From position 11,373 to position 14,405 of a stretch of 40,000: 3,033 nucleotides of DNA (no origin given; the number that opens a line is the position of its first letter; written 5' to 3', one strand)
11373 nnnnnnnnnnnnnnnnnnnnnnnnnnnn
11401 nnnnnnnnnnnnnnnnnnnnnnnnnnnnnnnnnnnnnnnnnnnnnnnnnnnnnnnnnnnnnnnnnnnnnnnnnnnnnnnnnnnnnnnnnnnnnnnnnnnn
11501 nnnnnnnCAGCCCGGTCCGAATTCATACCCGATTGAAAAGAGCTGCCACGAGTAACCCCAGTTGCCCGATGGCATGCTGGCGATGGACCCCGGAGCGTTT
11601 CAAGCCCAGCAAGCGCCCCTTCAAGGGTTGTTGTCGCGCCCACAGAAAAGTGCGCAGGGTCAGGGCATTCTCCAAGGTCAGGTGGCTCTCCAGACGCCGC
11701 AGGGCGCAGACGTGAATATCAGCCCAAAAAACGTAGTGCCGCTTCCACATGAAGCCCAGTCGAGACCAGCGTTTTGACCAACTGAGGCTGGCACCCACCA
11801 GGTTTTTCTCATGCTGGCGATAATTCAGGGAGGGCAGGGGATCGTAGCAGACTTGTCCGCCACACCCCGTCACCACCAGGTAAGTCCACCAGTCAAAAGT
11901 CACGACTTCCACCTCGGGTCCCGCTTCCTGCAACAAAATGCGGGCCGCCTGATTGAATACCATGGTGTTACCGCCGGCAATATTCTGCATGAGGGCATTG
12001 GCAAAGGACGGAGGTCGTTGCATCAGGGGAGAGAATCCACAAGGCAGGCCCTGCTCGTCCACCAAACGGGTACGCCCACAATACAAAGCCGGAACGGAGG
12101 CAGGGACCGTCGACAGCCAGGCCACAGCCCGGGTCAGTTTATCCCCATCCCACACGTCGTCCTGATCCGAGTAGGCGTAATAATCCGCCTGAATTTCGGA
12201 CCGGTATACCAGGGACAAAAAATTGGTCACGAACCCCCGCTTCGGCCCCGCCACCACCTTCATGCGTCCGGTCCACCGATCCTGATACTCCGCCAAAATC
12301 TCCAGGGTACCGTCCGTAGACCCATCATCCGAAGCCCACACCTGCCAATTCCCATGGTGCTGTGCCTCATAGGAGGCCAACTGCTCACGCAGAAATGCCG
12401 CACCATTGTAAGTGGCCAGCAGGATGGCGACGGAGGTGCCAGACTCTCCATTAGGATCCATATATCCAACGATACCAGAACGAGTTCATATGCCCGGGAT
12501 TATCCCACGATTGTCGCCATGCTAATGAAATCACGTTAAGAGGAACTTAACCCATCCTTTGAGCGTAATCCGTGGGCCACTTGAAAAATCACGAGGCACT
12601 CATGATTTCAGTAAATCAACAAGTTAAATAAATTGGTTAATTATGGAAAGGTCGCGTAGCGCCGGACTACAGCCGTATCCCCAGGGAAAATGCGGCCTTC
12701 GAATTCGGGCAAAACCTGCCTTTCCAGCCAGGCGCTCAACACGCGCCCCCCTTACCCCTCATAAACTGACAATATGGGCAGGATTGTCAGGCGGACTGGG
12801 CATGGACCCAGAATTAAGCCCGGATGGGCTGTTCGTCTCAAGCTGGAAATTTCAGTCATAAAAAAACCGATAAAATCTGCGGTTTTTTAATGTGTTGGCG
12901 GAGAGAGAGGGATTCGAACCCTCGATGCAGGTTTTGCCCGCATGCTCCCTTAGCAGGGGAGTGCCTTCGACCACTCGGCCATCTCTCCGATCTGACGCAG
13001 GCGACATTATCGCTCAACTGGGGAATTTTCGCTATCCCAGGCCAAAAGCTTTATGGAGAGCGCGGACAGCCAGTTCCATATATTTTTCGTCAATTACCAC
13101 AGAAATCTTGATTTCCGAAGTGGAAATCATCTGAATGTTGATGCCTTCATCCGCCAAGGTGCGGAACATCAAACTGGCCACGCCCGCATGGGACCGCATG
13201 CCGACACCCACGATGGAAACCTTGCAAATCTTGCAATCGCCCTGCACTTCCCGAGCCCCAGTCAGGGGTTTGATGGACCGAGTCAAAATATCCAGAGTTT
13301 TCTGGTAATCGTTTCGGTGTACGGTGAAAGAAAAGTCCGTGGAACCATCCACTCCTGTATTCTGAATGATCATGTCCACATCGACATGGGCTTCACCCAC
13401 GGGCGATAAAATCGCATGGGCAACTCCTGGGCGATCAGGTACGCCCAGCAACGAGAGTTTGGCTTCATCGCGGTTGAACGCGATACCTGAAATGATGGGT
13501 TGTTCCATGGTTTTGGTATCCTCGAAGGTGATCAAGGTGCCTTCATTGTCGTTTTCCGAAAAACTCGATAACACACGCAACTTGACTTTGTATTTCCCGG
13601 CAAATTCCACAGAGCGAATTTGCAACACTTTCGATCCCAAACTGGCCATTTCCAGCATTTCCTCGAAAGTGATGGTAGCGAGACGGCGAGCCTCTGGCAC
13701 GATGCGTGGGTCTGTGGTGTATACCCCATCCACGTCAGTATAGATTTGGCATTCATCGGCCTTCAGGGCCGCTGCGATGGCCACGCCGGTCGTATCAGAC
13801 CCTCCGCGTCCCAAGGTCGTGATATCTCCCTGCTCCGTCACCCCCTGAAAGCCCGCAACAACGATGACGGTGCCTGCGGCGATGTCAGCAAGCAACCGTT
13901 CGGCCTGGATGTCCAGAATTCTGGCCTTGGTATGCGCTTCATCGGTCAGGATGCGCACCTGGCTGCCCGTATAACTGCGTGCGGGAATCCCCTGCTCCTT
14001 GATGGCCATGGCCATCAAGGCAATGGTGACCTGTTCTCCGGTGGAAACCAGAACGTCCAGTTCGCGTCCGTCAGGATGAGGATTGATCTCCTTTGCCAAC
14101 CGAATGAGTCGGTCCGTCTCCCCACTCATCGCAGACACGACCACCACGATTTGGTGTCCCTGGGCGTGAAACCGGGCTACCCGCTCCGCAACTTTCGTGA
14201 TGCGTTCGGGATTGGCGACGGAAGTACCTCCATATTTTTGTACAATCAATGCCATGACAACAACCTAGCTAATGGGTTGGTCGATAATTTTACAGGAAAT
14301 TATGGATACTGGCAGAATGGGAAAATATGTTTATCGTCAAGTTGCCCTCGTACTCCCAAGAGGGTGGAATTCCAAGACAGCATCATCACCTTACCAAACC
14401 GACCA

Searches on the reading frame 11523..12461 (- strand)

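Call 7: search_protein_families(library=ncbifam, max_evalue=1e-10, proteins=[window:11523-12461:-])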
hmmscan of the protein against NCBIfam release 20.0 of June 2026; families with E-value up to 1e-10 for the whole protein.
window:11523-12461:- (312 aa): 1 family
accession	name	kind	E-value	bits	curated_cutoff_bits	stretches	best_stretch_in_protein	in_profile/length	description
NF047683.1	TeichurnBiosyTuaG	equivalog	2.2e-11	43.9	400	1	9-118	6-113/252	teichuronic acid biosynthesis protein TuaG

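Call 73: search_protein_families(library=pfam, max_evalue=0.001, proteins=[window:11523-12461:-])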
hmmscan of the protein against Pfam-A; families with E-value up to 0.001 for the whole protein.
window:11523-12461:- (312 aa): 2 families
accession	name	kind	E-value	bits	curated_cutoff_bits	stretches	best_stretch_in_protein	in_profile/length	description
PF00535.33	Glycos_transf_2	-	1.4e-16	61.3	23.3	1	13-122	2-109/168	Glycosyl transferase family 2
PF13641.12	Glyco_tranf_2_3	-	0.00025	21.6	27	0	11-208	3-205/230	Glycosyltransferase like family 2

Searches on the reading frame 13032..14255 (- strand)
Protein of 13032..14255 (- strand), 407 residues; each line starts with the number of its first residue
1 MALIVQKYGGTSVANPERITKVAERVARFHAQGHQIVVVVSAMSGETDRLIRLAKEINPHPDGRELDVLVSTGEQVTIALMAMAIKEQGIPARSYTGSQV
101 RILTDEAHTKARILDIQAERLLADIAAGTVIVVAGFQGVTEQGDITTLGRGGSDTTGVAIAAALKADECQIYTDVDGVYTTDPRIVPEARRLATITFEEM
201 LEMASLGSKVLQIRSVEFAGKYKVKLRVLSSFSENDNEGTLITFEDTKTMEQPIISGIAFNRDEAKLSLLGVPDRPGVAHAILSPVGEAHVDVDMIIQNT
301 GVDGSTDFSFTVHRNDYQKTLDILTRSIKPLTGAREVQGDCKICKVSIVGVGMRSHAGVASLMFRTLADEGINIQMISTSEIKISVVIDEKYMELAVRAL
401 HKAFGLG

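Call 7: search_protein_families(library=ncbifam, max_evalue=1e-10, proteins=[window:13032-14255:-])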
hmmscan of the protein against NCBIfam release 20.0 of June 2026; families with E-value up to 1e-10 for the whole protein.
window:13032-14255:- (407 aa): 24 families
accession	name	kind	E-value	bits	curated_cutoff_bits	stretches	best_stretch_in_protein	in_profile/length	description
NF005155.0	PRK06635.1-4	equivalog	2.3e-205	682.3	346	1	1-406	1-403/407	aspartate kinase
NF005154.0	PRK06635.1-2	equivalog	6.1e-165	549.5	376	1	2-406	3-404/407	aspartate kinase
NF005656.0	PRK07431.1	equivalog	1.6e-160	535.5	657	1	1-406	1-411/587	aspartate kinase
NF005153.0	PRK06635.1-1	equivalog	2.5e-155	517.7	585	1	1-407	1-408/421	aspartate kinase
NF005156.0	PRK06635.1-5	equivalog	1.3e-142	475.3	594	1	1-405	1-401/411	aspartate kinase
TIGR00657.1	asp_kinases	subfamily_domain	1.5e-139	465.9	208.7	2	64-405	104-441/442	aspartate kinase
TIGR00656.1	asp_kin_monofn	equivalog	1.3e-128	429.5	402.25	1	1-404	1-404/407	aspartate kinase, monofunctional class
NF006459.0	PRK08841.1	equivalog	1.3e-113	380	535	1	1-404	3-378/395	aspartate kinase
NF005161.0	PRK06635.2-5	equivalog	1.2e-106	357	586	1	4-405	6-401/402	aspartate kinase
NF006068.0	PRK08210.1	equivalog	3.6e-97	326.1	474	1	1-406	1-402/405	aspartate kinase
NF004938.0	PRK06291.1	equivalog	2e-93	313.6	528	2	64-406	120-463/468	aspartate kinase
NF005158.0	PRK06635.2-2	equivalog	2.5e-93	313.1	717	1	1-404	1-398/401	aspartate kinase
NF005157.0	PRK06635.2-1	equivalog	1.6e-80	270.9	832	1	5-405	6-400/401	aspartate kinase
NF006959.0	PRK09436.1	equivalog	1.2e-69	235.3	726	1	67-404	120-459/819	bifunctional aspartate kinase/homoserine dehydrogenase I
NF006570.0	PRK09084.1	equivalog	5.8e-66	223.4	455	1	65-404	111-448/452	lysine-sensitive aspartokinase 3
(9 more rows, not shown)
